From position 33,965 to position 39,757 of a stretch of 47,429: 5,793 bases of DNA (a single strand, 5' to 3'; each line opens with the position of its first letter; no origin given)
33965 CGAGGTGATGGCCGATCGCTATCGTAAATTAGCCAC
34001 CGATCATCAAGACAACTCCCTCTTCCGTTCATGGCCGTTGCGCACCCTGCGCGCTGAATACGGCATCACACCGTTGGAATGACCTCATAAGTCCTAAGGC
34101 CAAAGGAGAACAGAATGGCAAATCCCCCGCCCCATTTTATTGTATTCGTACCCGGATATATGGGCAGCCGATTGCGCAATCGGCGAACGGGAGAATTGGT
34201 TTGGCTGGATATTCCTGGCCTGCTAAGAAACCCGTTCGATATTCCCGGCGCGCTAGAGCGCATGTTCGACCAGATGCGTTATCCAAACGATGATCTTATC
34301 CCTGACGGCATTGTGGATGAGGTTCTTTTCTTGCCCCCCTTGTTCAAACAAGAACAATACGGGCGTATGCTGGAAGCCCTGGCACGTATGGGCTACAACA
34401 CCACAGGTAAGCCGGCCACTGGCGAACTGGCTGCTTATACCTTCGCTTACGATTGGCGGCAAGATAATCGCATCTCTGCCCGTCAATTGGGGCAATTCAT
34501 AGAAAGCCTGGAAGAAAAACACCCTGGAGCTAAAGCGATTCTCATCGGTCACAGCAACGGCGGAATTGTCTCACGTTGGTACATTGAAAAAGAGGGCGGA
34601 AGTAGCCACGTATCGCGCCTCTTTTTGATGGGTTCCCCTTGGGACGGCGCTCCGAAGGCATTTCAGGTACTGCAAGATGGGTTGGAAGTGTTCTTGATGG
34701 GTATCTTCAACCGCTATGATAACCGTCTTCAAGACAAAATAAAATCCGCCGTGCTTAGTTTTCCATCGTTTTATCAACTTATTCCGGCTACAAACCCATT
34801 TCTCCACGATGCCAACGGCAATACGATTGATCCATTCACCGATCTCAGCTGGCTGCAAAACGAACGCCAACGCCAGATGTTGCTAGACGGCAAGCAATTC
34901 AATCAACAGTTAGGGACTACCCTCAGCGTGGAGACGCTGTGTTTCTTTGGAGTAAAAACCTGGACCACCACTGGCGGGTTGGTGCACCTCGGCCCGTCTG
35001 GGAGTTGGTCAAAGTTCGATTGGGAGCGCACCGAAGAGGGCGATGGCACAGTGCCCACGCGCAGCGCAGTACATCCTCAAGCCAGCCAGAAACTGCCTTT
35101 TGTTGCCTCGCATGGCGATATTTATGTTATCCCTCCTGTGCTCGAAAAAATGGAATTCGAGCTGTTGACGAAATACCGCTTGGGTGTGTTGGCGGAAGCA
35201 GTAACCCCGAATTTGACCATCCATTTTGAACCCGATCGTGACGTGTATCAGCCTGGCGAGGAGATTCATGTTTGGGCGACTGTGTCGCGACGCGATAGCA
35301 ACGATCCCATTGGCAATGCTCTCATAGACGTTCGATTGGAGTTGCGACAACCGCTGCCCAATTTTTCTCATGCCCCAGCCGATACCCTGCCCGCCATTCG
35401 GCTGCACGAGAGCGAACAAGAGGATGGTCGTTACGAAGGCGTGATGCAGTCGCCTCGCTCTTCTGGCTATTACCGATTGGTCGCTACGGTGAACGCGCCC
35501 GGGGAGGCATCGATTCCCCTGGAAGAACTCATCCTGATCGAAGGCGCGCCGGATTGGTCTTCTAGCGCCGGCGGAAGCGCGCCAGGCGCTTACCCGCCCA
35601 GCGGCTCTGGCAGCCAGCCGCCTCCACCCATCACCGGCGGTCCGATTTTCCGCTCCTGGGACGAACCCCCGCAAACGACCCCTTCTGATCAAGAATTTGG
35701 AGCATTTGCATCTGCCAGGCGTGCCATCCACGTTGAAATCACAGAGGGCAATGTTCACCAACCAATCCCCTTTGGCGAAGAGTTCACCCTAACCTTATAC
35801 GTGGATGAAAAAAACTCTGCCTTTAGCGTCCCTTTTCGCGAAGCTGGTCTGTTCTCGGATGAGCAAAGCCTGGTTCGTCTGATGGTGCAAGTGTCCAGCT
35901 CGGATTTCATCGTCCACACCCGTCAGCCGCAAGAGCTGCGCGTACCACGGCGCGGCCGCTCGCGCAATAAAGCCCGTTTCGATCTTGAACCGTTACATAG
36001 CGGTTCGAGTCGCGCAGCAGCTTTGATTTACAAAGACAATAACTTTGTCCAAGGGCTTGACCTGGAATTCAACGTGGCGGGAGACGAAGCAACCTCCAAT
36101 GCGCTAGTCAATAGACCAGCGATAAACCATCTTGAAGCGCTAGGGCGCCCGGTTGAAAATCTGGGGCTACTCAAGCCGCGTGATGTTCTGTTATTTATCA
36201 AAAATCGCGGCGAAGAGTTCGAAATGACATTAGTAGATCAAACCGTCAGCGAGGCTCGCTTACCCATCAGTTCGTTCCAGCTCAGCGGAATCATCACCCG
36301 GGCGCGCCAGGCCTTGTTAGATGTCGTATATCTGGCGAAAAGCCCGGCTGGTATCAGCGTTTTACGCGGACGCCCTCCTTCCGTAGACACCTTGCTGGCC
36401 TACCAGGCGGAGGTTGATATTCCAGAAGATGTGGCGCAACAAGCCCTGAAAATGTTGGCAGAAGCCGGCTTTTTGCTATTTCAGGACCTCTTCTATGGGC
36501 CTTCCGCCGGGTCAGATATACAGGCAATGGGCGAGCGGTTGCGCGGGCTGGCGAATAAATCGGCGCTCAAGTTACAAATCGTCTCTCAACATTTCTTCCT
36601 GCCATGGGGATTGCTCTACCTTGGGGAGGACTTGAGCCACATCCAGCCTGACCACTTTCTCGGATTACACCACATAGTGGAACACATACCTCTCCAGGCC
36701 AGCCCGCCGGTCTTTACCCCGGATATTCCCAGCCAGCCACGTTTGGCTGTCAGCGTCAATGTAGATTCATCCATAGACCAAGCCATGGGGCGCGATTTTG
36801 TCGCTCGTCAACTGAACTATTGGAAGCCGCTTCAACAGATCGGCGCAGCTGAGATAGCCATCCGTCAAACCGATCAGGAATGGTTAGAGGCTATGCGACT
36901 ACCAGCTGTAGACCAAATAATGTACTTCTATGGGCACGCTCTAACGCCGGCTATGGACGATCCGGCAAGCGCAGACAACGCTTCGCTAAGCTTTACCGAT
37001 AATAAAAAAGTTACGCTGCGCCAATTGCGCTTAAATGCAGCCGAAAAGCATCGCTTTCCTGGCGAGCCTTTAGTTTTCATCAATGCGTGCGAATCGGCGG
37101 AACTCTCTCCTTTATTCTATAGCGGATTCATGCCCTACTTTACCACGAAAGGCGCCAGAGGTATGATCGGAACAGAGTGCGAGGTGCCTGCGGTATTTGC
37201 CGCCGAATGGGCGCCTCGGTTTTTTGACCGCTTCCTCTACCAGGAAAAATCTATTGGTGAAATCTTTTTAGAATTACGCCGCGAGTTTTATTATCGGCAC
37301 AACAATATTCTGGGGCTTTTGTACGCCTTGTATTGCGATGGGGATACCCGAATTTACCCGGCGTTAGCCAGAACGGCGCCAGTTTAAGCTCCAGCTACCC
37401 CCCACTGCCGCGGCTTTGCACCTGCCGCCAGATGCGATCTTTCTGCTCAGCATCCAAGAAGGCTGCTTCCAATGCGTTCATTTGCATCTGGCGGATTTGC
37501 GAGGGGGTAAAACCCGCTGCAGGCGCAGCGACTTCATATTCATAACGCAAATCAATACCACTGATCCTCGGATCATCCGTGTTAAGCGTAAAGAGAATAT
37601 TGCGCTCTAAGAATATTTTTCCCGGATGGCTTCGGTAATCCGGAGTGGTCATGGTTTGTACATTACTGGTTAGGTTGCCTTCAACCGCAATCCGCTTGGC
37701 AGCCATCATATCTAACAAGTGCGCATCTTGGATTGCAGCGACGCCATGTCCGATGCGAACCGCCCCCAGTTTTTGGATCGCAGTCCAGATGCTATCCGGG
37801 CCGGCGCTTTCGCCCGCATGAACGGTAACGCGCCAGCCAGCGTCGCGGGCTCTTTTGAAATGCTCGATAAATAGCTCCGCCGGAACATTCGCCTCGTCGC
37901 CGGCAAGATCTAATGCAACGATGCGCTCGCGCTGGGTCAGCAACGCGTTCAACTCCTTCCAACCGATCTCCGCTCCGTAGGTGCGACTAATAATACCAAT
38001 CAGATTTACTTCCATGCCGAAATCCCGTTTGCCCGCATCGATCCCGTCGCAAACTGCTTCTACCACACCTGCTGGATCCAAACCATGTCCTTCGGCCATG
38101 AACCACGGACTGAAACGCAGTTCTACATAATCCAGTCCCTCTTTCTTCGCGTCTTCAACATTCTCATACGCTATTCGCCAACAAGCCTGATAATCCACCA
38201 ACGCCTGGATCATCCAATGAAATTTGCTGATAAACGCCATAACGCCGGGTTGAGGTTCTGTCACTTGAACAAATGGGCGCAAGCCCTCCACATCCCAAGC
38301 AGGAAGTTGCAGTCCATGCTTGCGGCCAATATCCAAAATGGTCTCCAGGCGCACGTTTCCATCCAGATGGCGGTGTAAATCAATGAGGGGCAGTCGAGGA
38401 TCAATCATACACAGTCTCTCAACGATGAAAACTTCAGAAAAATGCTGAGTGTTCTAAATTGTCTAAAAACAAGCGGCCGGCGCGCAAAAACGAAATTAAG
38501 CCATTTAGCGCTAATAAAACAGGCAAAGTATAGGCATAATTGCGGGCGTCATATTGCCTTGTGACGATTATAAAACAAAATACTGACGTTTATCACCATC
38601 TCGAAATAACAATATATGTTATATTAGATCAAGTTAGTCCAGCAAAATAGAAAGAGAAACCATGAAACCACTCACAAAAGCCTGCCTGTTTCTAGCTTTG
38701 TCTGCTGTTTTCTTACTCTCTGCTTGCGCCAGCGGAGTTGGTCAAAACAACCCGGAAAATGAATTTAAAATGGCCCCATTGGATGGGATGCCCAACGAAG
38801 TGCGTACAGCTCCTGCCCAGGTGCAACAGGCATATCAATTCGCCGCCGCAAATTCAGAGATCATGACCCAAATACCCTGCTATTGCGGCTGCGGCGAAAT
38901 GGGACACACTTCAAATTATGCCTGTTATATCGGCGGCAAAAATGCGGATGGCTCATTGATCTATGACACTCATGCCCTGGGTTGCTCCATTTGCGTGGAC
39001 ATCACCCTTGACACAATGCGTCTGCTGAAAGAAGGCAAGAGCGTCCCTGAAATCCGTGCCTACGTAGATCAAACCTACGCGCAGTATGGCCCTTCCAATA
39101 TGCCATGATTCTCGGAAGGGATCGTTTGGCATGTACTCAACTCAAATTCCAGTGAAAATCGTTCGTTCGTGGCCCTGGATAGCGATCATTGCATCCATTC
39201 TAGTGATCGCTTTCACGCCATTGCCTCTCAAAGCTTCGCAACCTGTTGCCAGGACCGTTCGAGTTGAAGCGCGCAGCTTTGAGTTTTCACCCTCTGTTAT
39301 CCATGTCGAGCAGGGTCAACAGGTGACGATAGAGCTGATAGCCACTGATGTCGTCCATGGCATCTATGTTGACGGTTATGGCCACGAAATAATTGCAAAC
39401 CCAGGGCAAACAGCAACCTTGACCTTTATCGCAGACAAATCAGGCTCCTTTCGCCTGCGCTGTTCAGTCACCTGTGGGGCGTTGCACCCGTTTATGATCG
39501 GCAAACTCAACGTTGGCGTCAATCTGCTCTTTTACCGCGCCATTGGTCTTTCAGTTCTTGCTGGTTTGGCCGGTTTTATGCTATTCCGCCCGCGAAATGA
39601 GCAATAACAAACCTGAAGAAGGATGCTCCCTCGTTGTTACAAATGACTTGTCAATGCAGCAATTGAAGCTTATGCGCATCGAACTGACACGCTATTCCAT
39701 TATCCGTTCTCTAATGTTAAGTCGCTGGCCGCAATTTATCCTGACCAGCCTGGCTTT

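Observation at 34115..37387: One 1090-aa polypeptide fuses an LCAT/PGAP1-like lipase to a CHAT (caspase-fold) protease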

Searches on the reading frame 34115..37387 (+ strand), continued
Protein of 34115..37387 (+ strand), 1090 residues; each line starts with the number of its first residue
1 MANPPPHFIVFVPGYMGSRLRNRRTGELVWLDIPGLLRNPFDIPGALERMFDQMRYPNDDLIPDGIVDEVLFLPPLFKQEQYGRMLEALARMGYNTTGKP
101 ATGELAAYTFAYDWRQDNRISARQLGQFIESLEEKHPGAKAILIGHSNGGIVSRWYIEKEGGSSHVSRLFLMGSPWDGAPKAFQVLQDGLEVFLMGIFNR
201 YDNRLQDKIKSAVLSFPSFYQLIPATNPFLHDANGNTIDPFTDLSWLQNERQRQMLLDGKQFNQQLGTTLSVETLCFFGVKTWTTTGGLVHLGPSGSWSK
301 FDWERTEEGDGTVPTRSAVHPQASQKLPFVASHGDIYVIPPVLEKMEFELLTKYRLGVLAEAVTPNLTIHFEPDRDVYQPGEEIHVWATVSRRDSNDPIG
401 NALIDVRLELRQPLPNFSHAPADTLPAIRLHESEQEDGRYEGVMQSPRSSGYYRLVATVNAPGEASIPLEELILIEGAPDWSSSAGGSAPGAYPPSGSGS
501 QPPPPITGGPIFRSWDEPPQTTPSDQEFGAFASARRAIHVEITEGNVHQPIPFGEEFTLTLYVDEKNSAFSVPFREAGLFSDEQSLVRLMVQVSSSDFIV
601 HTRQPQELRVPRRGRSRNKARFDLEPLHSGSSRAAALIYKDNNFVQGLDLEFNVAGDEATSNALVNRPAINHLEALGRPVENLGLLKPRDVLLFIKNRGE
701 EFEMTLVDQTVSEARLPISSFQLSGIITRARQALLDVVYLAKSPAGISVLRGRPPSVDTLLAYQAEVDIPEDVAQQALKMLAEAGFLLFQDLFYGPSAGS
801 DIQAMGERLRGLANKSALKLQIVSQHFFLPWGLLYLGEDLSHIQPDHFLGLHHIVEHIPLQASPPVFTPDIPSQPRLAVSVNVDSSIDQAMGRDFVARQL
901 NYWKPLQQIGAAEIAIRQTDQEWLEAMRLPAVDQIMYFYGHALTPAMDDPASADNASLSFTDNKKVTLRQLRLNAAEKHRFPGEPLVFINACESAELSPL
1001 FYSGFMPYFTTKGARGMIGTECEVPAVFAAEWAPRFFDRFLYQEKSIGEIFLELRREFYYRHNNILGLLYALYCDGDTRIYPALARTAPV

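Call 116: find_related_loci(query=A2, collection=viral_contigs, flank=8000)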
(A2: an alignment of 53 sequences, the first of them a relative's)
Query A2 (417 aa) in viral_contigs; peptide patterns used: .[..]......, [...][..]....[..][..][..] (x = any residue, [..] = any of these).
21 stretches matched a pattern, but none encodes a relative of the query by tblastn (E <= 1e-3).

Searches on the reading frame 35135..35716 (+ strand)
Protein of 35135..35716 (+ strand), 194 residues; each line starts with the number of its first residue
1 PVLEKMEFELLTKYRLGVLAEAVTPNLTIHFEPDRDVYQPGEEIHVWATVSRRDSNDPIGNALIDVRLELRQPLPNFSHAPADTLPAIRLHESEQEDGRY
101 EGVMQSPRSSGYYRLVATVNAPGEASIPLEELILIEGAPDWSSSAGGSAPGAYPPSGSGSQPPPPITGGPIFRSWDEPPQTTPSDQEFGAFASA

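Call 67: search_protein_families(library=pfam, proteins=[window:35135-35716:+], max_evalue=0.05)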
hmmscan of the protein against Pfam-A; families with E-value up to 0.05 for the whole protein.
window:35135-35716:+ (194 aa): 1 family
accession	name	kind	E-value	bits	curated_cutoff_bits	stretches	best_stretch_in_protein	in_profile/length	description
PF01835.25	MG2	-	0.0016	19.2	32.8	1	33-73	6-43/96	MG2 domain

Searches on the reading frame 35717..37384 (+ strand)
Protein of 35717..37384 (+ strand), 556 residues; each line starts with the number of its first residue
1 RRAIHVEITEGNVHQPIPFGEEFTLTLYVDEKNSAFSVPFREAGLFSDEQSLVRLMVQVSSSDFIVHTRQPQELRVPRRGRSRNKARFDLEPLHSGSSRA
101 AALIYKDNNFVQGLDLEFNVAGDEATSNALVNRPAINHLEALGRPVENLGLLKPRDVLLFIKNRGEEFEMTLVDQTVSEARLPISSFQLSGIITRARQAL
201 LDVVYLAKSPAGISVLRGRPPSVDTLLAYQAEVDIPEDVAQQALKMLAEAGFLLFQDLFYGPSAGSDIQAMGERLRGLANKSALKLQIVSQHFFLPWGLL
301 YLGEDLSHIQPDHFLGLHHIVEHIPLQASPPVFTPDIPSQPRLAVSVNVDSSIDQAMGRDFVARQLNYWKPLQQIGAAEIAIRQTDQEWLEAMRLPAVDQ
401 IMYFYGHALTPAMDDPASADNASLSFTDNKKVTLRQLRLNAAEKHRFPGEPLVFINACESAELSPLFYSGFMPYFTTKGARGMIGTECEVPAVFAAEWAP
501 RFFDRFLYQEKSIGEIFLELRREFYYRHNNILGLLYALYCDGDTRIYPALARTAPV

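Call 98: search_protein_representatives(protein=window:35717-37384:+)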
Query: 556 residues. Proteins with E-value up to 0.001 (for the whole library): 3288; up to 1e-10: 1252; up to 1e-30: 321. The best 150 are listed.
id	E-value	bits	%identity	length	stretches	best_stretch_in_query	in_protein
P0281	3.5e-172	590.1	54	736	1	2-550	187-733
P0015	1.3e-148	512.3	50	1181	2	125-550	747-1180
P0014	2.0e-146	505.2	52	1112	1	2-550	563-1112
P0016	7.6e-146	503.2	49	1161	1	11-550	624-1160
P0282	1.8e-137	475.6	47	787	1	2-555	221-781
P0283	4.6e-135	467.6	46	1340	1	2-550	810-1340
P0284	2.8e-134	465.0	48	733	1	2-551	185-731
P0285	1.8e-132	459.1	46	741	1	4-551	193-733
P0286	1.4e-131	456.1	46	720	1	8-555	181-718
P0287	8.5e-129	446.9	47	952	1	12-546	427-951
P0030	8.9e-129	446.9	43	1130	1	2-551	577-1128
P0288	1.6e-128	446.1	44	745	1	13-551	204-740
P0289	8.5e-128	443.7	45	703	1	2-550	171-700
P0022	2.3e-126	438.9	46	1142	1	2-554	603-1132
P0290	7.1e-124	430.7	45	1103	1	8-550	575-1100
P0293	1.8e-120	419.5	44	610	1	3-555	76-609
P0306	1.5e-110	386.7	41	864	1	2-553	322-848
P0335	3.3e-101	355.9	42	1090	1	17-550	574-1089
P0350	1.0e-94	334.5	42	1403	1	52-547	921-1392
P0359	3.4e-92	326.1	41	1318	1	10-551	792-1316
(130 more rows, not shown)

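Call 99: search_protein_families(library=pfam, proteins=[P0281, P0284, P0289, P0282, P0283, P0350, P0359, P0287, P0306, P0293], max_evalue=0.01)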
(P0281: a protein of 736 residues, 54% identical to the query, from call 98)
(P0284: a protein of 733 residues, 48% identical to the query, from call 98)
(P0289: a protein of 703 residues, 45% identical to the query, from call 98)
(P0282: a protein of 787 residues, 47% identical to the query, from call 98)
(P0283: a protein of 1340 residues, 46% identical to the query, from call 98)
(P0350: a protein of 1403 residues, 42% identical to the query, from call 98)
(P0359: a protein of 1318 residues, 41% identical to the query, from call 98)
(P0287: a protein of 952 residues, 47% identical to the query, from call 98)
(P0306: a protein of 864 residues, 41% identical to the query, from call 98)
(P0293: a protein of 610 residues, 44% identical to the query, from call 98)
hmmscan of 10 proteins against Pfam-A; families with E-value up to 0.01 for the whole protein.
P0281 (736 aa): 1 family
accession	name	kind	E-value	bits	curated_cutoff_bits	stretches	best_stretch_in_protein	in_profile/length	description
PF12770.12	CHAT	-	3.3e-09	37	24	1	569-693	131-253/289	CHAT domain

P0284 (733 aa): 1 family
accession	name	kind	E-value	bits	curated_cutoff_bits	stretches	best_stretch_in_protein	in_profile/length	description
PF12770.12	CHAT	-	2.1e-11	44.2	24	1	462-705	26-267/289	CHAT domain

P0289 (703 aa): 1 family
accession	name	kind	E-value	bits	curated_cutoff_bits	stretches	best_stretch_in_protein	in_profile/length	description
PF12770.12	CHAT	-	9.8e-10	38.8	24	1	539-661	133-254/289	CHAT domain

P0282 (787 aa): 1 family
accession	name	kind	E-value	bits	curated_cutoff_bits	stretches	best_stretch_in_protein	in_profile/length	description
PF12770.12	CHAT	-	1.4e-09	38.2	24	1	598-735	115-252/289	CHAT domain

P0283 (1340 aa): 0 families

P0350 (1403 aa): 3 families
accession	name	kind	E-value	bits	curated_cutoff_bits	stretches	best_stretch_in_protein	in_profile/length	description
PF12770.12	CHAT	-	1.1e-25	91.2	24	2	520-799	3-284/289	CHAT domain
PF13676.11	TIR_2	-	4.7e-11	43.7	28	1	303-425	1-122/122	TIR domain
PF01582.25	TIR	-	0.00011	22.5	21.3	1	301-368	2-71/179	TIR domain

P0359 (1318 aa): 4 families
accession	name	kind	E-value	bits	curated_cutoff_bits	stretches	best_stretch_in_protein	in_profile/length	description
PF12770.12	CHAT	-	1.8e-09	37.9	24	1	1146-1287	126-261/289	CHAT domain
PF07731.20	Cu-oxidase_2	-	2.6e-06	27.7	20.4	1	568-678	45-129/137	Multicopper oxidase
PF07732.21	Cu-oxidase_3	-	0.00065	20.2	21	0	187-262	49-118/119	Multicopper oxidase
PF24063.1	DUF7363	-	0.0019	19.2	28.3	0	839-893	43-97/107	Domain of unknown function (DUF7363)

P0287 (952 aa): 1 family
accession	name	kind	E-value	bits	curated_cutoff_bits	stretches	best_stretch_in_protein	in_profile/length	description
PF12770.12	CHAT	-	2.5e-10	40.7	24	1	694-918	36-255/289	CHAT domain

P0306 (864 aa): 1 family
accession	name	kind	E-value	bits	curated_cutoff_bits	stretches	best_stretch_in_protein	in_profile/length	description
PF12770.12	CHAT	-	1.2e-06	28.6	24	1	653-808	95-255/289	CHAT domain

P0293 (610 aa): 1 family
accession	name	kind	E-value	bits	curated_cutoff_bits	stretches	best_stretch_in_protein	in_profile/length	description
PF12770.12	CHAT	-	1.3e-07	31.8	24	1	437-569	130-257/289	CHAT domain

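Call 101: search_protein_families(library=padloc, proteins=[P0281], max_evalue=0.001)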
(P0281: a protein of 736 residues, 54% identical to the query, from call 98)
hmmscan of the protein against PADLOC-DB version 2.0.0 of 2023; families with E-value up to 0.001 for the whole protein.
P0281 (736 aa): 0 families

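Call 102: search_protein_families(library=ncbifam, proteins=[P0281], max_evalue=0.001)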
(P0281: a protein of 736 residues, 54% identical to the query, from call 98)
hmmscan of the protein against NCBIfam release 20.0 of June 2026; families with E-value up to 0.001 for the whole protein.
P0281 (736 aa): 0 families

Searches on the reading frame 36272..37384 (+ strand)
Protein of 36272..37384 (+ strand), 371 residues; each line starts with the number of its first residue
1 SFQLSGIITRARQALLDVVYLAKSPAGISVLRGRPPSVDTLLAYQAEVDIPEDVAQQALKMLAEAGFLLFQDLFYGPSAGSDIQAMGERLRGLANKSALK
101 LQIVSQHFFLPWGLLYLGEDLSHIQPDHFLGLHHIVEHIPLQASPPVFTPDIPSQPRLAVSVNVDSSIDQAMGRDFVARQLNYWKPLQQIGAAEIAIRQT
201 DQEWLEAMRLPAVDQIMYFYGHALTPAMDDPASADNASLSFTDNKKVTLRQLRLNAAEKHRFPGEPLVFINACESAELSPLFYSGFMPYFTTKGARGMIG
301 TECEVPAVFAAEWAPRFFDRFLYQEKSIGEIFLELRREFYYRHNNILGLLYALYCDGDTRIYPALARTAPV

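Call 67: search_protein_families(library=pfam, proteins=[window:36272-37384:+], max_evalue=0.05)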
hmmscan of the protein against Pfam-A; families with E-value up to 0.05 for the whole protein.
window:36272-37384:+ (371 aa): 2 families
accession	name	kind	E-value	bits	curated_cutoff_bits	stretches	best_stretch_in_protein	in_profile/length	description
PF12770.12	CHAT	-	6e-05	23.1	24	1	215-323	144-251/289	CHAT domain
PF01364.23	Peptidase_C25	-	0.02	14.6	23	1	216-341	232-347/374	Peptidase family C25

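Call 76: search_solved_structures(query=window:36272-37384:+, max_evalue=1, show_alignments=2)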
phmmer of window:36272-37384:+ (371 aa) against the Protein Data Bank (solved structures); distinct sequences matched with E-value up to 1: 1.
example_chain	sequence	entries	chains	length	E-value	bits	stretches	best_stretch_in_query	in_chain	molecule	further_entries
5vkq_A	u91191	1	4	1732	0.72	12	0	24-73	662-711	No mechanoreceptor potential C isoform L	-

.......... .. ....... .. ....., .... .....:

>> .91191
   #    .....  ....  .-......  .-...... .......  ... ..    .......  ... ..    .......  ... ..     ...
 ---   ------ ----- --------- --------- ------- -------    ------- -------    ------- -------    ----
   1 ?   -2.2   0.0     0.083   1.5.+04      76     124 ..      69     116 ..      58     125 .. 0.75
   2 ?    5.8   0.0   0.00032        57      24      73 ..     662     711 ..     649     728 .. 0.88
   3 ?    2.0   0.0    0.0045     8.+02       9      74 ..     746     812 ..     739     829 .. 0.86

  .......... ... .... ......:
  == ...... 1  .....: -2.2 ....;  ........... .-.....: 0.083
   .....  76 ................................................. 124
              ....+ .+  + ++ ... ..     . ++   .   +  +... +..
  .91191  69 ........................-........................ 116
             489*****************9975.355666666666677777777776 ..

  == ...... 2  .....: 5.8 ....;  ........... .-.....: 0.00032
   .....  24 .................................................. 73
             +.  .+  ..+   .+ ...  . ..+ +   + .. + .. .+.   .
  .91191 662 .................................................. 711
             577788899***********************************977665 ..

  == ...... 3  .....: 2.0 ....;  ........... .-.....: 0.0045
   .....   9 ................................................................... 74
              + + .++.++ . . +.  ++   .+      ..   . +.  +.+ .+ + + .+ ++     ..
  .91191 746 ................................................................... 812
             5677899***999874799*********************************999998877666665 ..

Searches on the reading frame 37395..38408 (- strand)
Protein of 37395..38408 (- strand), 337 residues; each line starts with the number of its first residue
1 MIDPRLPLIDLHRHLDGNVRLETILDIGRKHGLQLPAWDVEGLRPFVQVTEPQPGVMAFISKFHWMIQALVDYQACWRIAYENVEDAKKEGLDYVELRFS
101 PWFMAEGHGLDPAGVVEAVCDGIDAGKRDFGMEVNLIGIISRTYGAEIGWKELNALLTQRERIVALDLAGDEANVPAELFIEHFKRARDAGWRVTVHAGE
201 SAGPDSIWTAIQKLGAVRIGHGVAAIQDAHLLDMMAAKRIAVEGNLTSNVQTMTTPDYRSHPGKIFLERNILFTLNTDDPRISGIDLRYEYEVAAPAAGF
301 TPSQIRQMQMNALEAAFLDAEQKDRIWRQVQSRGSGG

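Call 4: search_protein_families(library=pfam, proteins=[window:37395-38408:-], max_evalue=0.01)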
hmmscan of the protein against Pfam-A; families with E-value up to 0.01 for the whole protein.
window:37395-38408:- (337 aa): 1 family
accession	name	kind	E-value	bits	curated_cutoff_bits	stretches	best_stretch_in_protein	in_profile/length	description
PF00962.28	A_deaminase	-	6.4e-97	325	27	1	7-331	1-328/330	Adenosine deaminase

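Call 5: search_protein_families(library=padloc, proteins=[window:37395-38408:-], max_evalue=0.01)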
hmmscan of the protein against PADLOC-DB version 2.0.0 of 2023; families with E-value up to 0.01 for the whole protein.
window:37395-38408:- (337 aa): 1 family
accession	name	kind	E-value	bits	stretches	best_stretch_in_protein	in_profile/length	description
PDLC01908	CARF5--CARF_ADA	-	2.5e-44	150.2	1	5-332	257-595/605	-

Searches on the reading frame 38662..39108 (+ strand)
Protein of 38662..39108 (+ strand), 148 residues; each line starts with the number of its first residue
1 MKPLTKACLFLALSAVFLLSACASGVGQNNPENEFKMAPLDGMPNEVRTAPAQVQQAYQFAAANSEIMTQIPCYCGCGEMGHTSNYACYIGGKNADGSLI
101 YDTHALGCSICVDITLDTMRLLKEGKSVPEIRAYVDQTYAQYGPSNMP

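Call 4: search_protein_families(library=pfam, proteins=[window:38662-39108:+], max_evalue=0.01)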
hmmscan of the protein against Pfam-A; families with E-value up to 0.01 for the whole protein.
window:38662-39108:+ (148 aa): 1 family
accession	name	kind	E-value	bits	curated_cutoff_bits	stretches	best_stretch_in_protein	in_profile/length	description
PF13798.11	PCYCGC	-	3.1e-30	105.5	25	1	37-141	37-142/153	Protein of unknown function with PCYCGC motif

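Call 5: search_protein_families(library=padloc, proteins=[window:38662-39108:+], max_evalue=0.01)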
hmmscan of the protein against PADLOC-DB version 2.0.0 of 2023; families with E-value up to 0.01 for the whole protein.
window:38662-39108:+ (148 aa): 0 families

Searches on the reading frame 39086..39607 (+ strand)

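Call 4: search_protein_families(library=pfam, proteins=[window:39086-39607:+], max_evalue=0.01)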
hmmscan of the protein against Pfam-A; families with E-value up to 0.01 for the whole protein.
window:39086-39607:+ (173 aa): 2 families
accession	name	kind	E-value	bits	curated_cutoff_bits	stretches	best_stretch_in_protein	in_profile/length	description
PF13473.12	Cupredoxin_1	-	2.4e-08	34.4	27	1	40-127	5-93/104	Cupredoxin-like domain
PF00116.26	COX2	-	2.7e-08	34.2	22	1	71-137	48-113/120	Cytochrome C oxidase subunit II, periplasmic domain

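Call 5: search_protein_families(library=padloc, proteins=[window:39086-39607:+], max_evalue=0.01)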
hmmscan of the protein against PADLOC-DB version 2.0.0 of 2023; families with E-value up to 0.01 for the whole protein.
window:39086-39607:+ (173 aa): 0 families
